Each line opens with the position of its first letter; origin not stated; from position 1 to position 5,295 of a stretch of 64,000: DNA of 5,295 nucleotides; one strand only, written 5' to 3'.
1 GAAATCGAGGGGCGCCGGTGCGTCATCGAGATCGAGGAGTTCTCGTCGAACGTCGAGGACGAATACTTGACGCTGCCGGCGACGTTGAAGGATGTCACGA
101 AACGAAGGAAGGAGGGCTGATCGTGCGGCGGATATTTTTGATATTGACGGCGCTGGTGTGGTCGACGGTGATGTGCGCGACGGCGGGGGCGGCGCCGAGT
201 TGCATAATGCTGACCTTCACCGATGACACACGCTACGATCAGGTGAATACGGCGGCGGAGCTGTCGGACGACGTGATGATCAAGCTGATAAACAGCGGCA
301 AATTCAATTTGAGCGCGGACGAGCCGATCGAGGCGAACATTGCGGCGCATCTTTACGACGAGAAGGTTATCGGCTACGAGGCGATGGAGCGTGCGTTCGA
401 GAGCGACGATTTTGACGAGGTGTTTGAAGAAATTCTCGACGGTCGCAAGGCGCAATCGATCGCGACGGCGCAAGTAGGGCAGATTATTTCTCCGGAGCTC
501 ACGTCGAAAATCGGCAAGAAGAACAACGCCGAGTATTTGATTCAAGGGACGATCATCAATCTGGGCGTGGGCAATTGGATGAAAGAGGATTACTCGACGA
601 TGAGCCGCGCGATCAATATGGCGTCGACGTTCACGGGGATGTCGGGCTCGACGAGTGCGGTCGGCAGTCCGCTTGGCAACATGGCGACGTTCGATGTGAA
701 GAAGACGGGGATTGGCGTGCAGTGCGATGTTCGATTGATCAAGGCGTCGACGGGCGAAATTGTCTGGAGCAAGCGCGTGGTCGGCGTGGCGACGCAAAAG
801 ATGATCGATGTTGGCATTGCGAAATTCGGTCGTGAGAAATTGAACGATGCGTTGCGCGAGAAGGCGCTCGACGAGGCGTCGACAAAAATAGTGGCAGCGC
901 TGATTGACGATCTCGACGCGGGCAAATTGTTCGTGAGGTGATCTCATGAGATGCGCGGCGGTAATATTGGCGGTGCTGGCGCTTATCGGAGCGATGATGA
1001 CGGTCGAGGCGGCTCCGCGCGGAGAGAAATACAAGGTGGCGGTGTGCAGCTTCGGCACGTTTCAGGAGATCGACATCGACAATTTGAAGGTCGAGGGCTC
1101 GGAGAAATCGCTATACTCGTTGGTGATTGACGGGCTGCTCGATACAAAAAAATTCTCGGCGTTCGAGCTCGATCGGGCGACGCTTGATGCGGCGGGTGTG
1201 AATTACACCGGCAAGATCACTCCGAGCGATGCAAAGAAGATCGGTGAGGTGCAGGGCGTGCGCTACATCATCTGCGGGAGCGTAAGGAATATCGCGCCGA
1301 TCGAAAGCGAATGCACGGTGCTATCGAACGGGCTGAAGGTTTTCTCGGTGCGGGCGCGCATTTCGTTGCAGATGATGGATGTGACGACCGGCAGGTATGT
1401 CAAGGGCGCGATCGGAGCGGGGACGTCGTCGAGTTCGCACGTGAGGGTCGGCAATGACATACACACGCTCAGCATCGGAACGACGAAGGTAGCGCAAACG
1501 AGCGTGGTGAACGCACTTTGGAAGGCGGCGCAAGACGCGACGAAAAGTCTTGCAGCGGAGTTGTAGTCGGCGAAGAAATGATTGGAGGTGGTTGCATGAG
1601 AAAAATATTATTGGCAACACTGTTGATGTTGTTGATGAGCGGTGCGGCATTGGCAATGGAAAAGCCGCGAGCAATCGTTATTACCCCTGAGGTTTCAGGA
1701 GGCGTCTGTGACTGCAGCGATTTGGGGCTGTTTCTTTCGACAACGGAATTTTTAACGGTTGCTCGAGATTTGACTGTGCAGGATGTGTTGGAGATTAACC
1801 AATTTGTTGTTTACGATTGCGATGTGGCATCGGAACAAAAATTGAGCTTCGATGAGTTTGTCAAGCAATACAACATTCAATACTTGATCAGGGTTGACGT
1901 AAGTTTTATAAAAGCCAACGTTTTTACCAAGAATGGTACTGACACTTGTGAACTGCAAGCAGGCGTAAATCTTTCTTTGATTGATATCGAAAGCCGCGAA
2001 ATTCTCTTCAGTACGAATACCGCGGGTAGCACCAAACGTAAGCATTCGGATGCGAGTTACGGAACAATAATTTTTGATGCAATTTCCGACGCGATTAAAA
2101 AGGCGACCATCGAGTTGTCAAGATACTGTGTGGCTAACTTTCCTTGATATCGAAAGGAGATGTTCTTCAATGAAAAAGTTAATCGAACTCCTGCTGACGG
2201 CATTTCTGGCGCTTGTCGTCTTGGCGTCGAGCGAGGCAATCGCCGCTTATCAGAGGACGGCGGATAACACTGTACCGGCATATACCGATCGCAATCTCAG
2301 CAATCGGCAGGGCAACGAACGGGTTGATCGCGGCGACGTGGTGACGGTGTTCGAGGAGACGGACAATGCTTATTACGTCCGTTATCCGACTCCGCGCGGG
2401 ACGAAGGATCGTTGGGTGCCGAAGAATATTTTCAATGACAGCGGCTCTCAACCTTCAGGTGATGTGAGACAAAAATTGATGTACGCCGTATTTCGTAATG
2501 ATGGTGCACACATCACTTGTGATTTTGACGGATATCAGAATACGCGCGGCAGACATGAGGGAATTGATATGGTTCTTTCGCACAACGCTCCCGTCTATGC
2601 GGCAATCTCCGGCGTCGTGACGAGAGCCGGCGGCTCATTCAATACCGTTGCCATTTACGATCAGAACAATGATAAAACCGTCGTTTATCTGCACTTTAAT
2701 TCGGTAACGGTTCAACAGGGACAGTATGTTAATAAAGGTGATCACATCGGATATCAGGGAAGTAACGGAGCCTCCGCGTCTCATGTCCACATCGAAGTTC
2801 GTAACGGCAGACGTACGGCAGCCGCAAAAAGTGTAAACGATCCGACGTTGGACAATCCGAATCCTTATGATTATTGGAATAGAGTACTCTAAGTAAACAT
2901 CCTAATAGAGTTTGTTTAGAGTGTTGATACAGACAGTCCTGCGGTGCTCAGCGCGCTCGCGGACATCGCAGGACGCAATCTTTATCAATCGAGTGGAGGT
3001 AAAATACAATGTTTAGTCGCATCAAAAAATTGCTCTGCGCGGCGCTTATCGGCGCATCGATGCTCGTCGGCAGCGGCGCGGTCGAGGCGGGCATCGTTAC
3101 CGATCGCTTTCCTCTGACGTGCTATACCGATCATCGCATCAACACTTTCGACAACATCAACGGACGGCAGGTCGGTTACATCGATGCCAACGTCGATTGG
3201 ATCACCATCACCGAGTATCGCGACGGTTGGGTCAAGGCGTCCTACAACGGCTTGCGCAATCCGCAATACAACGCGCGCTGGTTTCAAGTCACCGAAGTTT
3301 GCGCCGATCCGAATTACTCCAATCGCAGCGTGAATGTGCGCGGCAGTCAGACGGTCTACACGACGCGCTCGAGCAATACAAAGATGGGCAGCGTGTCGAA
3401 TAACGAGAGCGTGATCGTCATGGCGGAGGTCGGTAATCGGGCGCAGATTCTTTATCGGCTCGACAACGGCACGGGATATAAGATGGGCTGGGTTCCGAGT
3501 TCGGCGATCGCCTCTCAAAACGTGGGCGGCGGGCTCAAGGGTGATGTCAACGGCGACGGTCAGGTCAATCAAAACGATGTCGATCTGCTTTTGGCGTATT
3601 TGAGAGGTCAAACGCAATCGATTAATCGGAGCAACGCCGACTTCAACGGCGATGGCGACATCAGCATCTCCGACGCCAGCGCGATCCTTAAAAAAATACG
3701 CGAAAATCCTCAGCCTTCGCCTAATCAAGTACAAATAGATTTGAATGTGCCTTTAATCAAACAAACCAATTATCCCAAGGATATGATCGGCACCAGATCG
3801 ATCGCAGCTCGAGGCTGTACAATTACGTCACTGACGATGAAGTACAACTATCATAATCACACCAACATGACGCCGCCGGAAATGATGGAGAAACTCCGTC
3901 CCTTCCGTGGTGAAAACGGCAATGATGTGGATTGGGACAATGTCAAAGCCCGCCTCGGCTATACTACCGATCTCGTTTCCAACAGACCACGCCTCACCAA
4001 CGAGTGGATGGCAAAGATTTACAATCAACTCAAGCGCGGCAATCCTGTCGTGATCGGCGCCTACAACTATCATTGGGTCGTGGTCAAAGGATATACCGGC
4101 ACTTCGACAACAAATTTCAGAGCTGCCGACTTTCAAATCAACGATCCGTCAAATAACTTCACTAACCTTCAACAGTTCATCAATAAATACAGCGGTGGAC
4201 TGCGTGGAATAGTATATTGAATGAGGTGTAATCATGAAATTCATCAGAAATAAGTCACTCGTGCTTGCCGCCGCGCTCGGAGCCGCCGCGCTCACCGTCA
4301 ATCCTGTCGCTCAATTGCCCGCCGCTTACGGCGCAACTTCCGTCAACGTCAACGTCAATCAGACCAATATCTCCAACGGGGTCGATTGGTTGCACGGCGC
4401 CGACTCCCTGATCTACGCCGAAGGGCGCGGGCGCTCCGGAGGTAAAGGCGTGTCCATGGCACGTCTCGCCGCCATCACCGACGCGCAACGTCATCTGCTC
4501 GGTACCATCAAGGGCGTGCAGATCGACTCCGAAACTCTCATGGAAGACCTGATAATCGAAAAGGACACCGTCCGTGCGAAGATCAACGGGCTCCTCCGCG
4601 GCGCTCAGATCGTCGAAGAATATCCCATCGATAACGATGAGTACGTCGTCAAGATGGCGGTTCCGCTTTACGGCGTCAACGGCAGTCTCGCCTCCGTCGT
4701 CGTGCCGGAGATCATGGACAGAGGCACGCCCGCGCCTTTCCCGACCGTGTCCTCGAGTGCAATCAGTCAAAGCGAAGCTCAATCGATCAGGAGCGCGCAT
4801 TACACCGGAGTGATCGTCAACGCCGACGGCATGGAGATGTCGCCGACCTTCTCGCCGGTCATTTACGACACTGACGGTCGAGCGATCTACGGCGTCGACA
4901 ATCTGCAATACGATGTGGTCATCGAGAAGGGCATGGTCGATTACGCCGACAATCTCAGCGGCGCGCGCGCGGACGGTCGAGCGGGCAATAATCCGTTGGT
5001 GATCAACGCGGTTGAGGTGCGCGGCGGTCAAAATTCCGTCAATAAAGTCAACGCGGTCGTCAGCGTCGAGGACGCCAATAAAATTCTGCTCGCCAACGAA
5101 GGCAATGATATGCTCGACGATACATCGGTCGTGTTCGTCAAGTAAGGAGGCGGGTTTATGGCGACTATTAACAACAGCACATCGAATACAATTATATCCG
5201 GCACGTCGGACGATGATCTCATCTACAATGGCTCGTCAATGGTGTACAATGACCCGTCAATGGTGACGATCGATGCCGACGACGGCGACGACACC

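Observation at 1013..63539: Hyper-abundant 12-bp palindrome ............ scattered through coding sequence in all three reading phases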

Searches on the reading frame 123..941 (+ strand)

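Call 33: search_protein_families(library=pfam, proteins=[window:123-941:+], max_evalue=0.001)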
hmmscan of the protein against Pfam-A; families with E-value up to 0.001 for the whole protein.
window:123-941:+ (272 aa): 2 families
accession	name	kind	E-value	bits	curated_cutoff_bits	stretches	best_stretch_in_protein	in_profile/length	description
PF03783.19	CsgG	-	1.9e-06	27.8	20.8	1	176-261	106-194/210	Curli production assembly/transport component CsgG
PF13036.11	LpoB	-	0.00018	21.9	22.3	0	25-73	30-75/147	Peptidoglycan-synthase activator LpoB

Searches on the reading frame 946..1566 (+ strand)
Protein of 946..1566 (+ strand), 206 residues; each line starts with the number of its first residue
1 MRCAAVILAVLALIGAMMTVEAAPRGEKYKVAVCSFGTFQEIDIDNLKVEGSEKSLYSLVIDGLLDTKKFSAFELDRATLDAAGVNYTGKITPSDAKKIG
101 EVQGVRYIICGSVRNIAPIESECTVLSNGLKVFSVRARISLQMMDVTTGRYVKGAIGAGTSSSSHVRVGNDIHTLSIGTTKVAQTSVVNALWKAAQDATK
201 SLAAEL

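Call 33: search_protein_families(library=pfam, proteins=[window:946-1566:+], max_evalue=0.001)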
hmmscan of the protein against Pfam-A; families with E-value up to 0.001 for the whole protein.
window:946-1566:+ (206 aa): 1 family
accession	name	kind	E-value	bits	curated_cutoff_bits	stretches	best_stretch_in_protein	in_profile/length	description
PF03783.19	CsgG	-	0.00015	21.6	20.8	0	54-202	38-193/210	Curli production assembly/transport component CsgG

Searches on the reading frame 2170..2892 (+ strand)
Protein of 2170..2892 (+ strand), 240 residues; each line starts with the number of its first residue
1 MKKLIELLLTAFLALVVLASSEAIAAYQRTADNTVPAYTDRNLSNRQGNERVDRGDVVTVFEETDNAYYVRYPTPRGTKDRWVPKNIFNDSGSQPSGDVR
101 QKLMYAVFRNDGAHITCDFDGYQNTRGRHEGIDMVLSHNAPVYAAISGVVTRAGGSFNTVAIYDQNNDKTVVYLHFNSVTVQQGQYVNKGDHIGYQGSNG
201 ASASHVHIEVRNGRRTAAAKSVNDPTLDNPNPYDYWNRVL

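Call 33: search_protein_families(library=pfam, proteins=[window:2170-2892:+], max_evalue=0.001)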
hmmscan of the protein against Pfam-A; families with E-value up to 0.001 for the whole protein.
window:2170-2892:+ (240 aa): 1 family
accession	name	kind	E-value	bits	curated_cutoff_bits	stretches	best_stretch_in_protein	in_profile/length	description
PF01551.29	Peptidase_M23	-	4.1e-19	69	28.7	1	128-214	2-91/96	Peptidase family M23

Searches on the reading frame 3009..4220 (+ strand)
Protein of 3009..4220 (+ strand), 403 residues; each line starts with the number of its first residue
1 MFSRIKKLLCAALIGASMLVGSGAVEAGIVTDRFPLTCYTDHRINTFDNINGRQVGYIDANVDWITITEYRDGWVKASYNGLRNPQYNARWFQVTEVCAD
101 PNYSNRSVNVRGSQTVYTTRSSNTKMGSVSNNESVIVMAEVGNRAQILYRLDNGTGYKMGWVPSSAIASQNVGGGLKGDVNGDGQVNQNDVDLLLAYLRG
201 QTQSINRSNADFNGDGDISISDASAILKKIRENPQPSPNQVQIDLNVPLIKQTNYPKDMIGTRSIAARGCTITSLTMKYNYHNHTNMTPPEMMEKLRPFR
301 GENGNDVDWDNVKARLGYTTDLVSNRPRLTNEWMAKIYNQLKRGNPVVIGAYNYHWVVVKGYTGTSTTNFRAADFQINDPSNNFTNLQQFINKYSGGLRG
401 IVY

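Call 33: search_protein_families(library=pfam, proteins=[window:3009-4220:+], max_evalue=0.001)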
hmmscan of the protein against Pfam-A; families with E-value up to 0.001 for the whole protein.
window:3009-4220:+ (403 aa): 2 families
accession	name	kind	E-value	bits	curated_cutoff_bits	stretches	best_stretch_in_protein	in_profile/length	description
PF00404.24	Dockerin_1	-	2e-12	47.5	22.9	1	177-230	1-56/57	Dockerin type I domain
PF13529.12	Peptidase_C39_2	-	9.2e-11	42.9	24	1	245-380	1-142/143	Peptidase_C39 like family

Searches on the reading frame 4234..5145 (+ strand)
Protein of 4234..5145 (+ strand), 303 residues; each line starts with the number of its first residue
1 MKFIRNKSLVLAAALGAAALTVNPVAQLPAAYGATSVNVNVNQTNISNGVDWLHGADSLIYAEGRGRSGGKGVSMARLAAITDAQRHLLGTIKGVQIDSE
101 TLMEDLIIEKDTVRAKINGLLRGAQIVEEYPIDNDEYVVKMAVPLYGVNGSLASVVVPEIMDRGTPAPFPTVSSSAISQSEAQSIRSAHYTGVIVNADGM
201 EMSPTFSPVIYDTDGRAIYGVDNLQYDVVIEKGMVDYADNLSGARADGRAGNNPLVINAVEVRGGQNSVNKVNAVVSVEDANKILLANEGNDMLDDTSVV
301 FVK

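Call 33: search_protein_families(library=pfam, proteins=[window:4234-5145:+], max_evalue=0.001)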
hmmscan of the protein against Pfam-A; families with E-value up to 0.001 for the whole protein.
window:4234-5145:+ (303 aa): 0 families

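Call 53: search_protein_families(library=pfam, proteins=[window:4234-5145:+], max_evalue=0.00001)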
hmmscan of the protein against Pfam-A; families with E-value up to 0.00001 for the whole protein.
window:4234-5145:+ (303 aa): 0 families
